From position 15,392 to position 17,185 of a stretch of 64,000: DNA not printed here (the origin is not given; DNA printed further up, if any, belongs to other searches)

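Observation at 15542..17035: Histidine kinase with a c-type heme-binding motif (CxxCH) in its periplasmic sensor domain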

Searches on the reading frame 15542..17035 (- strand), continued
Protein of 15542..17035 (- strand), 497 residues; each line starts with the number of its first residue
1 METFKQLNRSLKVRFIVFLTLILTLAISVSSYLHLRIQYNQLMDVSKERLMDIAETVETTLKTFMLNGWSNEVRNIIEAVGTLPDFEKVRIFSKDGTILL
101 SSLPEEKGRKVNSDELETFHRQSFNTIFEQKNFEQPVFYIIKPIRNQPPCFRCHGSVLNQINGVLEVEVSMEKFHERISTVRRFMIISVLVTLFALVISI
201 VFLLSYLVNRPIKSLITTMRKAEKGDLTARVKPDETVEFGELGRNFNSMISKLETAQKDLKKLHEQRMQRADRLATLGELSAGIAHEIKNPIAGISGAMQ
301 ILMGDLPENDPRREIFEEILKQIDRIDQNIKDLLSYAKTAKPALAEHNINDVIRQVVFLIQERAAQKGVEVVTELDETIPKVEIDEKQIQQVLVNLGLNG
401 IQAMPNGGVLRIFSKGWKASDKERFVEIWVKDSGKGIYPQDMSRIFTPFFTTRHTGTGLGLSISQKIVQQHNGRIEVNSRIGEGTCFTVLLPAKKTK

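Call 29: find_encoding_contigs(protein=P0001, flank=10000, max_places=3)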
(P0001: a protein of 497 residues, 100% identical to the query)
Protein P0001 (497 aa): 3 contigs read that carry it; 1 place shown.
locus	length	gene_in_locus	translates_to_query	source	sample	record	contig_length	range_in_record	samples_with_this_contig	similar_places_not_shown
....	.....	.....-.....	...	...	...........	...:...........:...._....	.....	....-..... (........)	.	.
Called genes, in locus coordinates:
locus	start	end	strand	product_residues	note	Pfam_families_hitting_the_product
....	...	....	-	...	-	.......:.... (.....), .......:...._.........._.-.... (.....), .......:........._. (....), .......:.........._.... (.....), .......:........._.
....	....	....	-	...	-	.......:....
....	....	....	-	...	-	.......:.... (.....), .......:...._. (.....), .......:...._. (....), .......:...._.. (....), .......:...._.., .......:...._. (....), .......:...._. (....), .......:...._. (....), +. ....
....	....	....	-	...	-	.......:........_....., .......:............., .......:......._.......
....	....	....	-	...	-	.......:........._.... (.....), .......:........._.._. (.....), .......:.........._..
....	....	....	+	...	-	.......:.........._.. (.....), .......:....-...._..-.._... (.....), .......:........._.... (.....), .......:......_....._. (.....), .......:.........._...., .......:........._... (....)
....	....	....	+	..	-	-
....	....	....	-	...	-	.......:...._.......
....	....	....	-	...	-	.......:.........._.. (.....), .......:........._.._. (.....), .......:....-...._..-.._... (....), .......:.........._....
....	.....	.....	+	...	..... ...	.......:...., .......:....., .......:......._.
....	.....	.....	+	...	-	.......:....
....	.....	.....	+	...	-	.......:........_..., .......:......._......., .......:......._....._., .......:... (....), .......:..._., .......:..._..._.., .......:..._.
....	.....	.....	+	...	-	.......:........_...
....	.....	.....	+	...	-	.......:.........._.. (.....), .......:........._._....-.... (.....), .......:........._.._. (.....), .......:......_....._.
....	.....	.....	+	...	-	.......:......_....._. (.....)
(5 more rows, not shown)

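Call 30: list_cluster_members(proteins=[P0001, P0004, P0005, P0008, P0009, P0014, P0025, P0027, P0028])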
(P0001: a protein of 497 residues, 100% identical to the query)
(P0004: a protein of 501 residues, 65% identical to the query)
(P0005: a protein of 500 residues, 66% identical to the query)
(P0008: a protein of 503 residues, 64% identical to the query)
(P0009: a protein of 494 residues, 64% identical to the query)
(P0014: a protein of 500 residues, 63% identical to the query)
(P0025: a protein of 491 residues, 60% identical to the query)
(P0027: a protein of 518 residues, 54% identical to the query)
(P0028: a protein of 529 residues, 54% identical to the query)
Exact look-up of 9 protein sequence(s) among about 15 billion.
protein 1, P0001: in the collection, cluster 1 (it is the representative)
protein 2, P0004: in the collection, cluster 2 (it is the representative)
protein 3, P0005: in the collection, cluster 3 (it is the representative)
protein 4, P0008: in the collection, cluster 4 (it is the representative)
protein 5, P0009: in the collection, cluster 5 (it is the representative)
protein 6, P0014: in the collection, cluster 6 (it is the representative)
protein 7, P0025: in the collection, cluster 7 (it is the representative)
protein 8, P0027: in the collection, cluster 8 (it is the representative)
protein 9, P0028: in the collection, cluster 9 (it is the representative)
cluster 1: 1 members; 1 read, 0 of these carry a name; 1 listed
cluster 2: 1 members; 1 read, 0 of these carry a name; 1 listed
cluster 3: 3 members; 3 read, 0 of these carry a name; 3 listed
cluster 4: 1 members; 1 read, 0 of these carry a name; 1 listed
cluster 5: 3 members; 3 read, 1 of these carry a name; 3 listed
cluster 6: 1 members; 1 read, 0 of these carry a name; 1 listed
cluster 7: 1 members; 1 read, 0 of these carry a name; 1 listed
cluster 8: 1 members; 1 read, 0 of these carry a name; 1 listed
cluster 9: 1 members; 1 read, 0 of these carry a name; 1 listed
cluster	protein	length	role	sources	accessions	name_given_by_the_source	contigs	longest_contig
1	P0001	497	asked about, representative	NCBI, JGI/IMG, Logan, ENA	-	-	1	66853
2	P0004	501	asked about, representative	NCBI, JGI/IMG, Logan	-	-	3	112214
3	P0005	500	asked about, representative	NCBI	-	-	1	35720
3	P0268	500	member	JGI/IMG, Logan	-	-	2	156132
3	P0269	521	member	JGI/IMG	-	-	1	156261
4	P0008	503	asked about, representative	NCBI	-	-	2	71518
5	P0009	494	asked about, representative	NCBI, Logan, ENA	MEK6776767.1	MAG: ATP-binding protein [bacterium]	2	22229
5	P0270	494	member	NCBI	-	-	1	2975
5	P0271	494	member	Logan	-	-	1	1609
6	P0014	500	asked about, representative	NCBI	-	-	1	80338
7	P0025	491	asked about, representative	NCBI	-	-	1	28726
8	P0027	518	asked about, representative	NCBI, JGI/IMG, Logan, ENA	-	-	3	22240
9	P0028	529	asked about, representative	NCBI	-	-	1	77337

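Call 32: find_related_loci(query=P0001, collection=genome_contigs, flank=10000)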
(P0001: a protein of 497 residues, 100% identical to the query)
Query P0001 (497 aa) in genome_contigs; peptide patterns used: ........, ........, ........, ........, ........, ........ (x = any residue, [..] = any of these).
75 stretches matched a pattern; 9 encode a relative of the query (tblastn E <= 1e-3); 9 distinct loci.
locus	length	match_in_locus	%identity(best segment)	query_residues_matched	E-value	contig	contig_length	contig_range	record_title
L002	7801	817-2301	87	1-495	0e+0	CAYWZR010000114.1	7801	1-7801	MAG TPA_asm: uncultured Nitrospirota bacterium isolate SRP128015_co3_158 genome assembly, contig: NODE_11809_length_7801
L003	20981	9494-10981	66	1-496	0e+0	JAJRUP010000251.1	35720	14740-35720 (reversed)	MAG: bacterium isolate Dive96_bin10.193 k141_5218695, whole genome shotgun sequence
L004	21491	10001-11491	63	1-497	0e+0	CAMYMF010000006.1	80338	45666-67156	MAG: uncultured Nitrospirae bacterium isolate ES_M_CG2-30-53-67_01 genome assembly, contig: scaffold_177, whole genome s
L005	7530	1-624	69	289-496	1e-90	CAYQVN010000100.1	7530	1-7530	MAG TPA_asm: uncultured Nitrospirota bacterium isolate binchicken_co275_510 genome assembly, contig: NODE_16876_length_7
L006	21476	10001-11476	64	1-492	0e+0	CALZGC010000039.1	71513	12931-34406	MAG: uncultured Nitrospirae bacterium isolate FCS_M_CG2-30-53-67_02 genome assembly, contig: k121_124444, whole genome s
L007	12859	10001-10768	30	250-497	2e-27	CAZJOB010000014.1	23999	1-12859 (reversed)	MAG TPA_asm: uncultured Desulfatiglans sp. isolate SRP192927_co6_698 genome assembly, contig: NODE_4293_length_23999_cov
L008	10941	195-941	27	258-492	1e-16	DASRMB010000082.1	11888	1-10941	MAG TPA_asm: Prolixibacteraceae bacterium isolate SMAG_U10204 k141_162383, whole genome shotgun sequence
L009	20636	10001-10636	26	282-487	1e-15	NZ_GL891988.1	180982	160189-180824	Dysgonomonas gadei ATCC BAA-286 supercont1.10, whole genome shotgun sequence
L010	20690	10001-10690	25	284-492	1e-15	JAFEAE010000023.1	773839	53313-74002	MAG: Bacteroidetes bacterium isolate SZAS LIN-48 LIN-746__23__length-773839, whole genome shotgun sequence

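Call 56: find_encoding_contigs(protein=P0092, flank=7000, max_places=1)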
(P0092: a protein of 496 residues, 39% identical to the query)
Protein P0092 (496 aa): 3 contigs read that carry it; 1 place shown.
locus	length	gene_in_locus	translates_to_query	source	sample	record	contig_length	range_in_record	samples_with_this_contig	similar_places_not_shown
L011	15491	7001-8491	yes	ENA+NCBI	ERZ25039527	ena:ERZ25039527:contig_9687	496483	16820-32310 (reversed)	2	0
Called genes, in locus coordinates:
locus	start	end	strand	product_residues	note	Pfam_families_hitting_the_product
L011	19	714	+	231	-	PF04055:Radical_SAM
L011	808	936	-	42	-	-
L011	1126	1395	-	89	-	-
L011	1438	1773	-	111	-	-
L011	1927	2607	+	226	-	PF01177:Asp_Glu_race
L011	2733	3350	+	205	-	PF10646:Germane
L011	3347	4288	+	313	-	PF02574:S-methyl_trans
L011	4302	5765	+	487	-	PF00809:Pterin_bind, PF02607:B12-binding_2, PF02310:B12-binding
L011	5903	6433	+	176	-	-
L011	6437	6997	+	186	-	-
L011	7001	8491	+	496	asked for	PF21563:Mcp40H-20_sensor (faint), PF00672:HAMP, PF26769:HAMP_PhoQ (weak), PF00512:HisKA, PF02518:HATPase_c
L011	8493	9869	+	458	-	PF00072:Response_reg, PF00158:Sigma54_activat, PF14532:Sigma54_activ_2, PF07728:AAA_5 (weak), PF25601:AAA_lid_14, PF02954:HTH_8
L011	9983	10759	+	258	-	PF00561:Abhydrolase_1, PF12146:Hydrolase_4, PF12697:Abhydrolase_6, PF03096:Ndr (weak)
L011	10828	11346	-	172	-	PF01965:DJ-1_PfpI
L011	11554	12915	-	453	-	-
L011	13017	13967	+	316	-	PF04463:2-thiour_desulf, PF08349:DUF1722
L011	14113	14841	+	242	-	PF01346:FKBP_N, PF00254:FKBP_C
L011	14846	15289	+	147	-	PF00254:FKBP_C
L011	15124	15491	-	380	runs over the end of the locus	PF00520:Ion_trans, PF07885:Ion_trans_2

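Call 57: find_encoding_contigs(protein=P0104, flank=7000, max_places=1)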
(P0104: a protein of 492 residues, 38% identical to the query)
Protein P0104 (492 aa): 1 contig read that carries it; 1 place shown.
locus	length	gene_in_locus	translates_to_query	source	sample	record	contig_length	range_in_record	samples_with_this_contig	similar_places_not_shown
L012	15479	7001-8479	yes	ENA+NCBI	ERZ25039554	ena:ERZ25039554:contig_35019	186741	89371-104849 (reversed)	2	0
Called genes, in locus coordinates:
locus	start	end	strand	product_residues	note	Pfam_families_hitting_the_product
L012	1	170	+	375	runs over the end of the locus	PF00988:CPSase_sm_chain, PF07722:Peptidase_C26 (faint), PF00117:GATase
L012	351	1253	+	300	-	PF04055:Radical_SAM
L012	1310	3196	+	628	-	PF25596:CPSase_L_D1, PF02786:CPSase_L_D2, PF02787:CPSase_L_D3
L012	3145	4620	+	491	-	PF25596:CPSase_L_D1, PF02786:CPSase_L_D2, PF02222:ATP-grasp, PF07478:Dala_Dala_lig_C (weak), PF15632:ATPgrasp_Ter (weak), PF02142:MGS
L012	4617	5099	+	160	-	PF03449:GreA_GreB_N, PF01272:GreA_GreB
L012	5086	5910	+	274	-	PF10418:DHODB_Fe-S_bind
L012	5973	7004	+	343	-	PF01180:DHO_dh, PF01207:Dus (faint), PF03060:NMO (faint)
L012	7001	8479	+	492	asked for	PF21563:Mcp40H-20_sensor (weak), PF00672:HAMP, PF00512:HisKA, PF02518:HATPase_c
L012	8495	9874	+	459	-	PF00072:Response_reg, PF00158:Sigma54_activat, PF14532:Sigma54_activ_2, PF07728:AAA_5 (weak), PF25601:AAA_lid_14, PF02954:HTH_8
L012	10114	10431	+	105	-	-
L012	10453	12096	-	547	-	PF07603:Lcl_C, PF25390:WD40_RLD, PF13540:RCC1_2, PF00415:RCC1, PF13540:RCC1_2, PF00415:RCC1, PF13540:RCC1_2, PF00415:RCC1, +7 more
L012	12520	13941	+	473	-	PF14841:FliG_M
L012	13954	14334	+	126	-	PF20560:MotA_N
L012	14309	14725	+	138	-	PF01618:MotA_ExbB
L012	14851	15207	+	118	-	-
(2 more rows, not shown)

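Call 58: find_encoding_contigs(protein=P0065, flank=7000, max_places=1)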
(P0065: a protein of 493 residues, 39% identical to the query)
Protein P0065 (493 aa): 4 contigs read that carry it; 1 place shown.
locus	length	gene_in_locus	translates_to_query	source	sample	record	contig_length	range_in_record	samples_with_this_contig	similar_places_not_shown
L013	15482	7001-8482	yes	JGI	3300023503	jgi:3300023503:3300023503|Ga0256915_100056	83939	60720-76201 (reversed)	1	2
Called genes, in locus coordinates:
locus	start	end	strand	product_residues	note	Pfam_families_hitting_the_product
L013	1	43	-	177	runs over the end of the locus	PF01976:DUF116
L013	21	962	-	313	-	PF00551:Formyl_trans_N, PF02911:Formyl_trans_C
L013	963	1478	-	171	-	PF01327:Pep_deformylase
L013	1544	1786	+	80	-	-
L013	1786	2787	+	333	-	PF08240:ADH_N, PF16912:Glu_dehyd_C, PF00107:ADH_zinc_N, PF13602:ADH_zinc_N_2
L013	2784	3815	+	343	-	PF08240:ADH_N, PF00107:ADH_zinc_N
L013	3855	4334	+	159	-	PF02311:AraC_binding (faint), PF07883:Cupin_2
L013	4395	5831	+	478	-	PF05140:ResB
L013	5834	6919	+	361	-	PF01578:Cytochrom_C_asm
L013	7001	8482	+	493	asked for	PF21563:Mcp40H-20_sensor, PF00672:HAMP, PF00512:HisKA, PF02518:HATPase_c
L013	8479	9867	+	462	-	PF00072:Response_reg, PF00158:Sigma54_activat, PF14532:Sigma54_activ_2, PF00004:AAA (weak), PF07728:AAA_5 (weak), PF25601:AAA_lid_14, PF02954:HTH_8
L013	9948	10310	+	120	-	PF00072:Response_reg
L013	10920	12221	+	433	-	-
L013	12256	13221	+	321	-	PF06180:CbiK, PF01903:CbiX (faint)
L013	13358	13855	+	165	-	PF16357:PepSY_TM_like_2 (weak)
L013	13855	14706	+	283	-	PF00005:ABC_tran, PF13304:AAA_21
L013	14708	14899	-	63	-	-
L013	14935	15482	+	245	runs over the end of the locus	PF01061:ABC2_membrane, PF12698:ABC2_membrane_3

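Call 59: find_encoding_contigs(protein=P0056, flank=7000, max_places=1)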
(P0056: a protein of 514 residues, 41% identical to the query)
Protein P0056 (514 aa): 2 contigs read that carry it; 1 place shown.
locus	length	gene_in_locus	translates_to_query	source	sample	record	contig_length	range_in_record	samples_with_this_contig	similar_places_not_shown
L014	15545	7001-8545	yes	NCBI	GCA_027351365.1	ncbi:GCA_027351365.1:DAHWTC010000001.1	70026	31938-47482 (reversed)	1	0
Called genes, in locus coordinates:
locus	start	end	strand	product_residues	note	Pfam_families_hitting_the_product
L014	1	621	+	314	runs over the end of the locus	PF11104:PilM_2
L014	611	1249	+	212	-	PF05137:PilN (weak)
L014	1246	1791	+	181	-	PF04350:PilO (weak), PF10741:T2SSM_b (faint)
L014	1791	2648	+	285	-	-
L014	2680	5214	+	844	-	PF00515:TPR_1 (faint), PF07719:TPR_2 (faint), PF13414:TPR_11 (faint), PF13428:TPR_14 (faint), PF14559:TPR_19 (faint), PF03958:Secretin_N, PF00263:Secretin, PF00963:Cohesin (weak), +1 more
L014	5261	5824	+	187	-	PF07963:N_methyl (weak)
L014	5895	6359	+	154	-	PF07963:N_methyl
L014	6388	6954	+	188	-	-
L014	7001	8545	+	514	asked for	PF21563:Mcp40H-20_sensor (weak), PF00672:HAMP, PF00512:HisKA, PF02518:HATPase_c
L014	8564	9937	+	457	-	PF00072:Response_reg, PF00158:Sigma54_activat, PF14532:Sigma54_activ_2, PF07728:AAA_5, PF25601:AAA_lid_14, PF02954:HTH_8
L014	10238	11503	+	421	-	PF02985:HEAT (faint), PF03130:HEAT_PBS (faint), PF13646:HEAT_2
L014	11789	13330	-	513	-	PF13428:TPR_14 (faint), PF13432:TPR_16 (faint), PF14559:TPR_19 (faint), PF23914:TPR_CcmH_CycH (faint)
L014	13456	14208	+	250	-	PF07610:DUF1573, PF15780:ASH (faint), PF22544:HYDIN_VesB_CFA65-like_Ig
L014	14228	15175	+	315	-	PF03773:ArsP_1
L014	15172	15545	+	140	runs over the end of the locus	-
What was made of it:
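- Distant homologues sit next to unrelated genes (calls 56-59).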
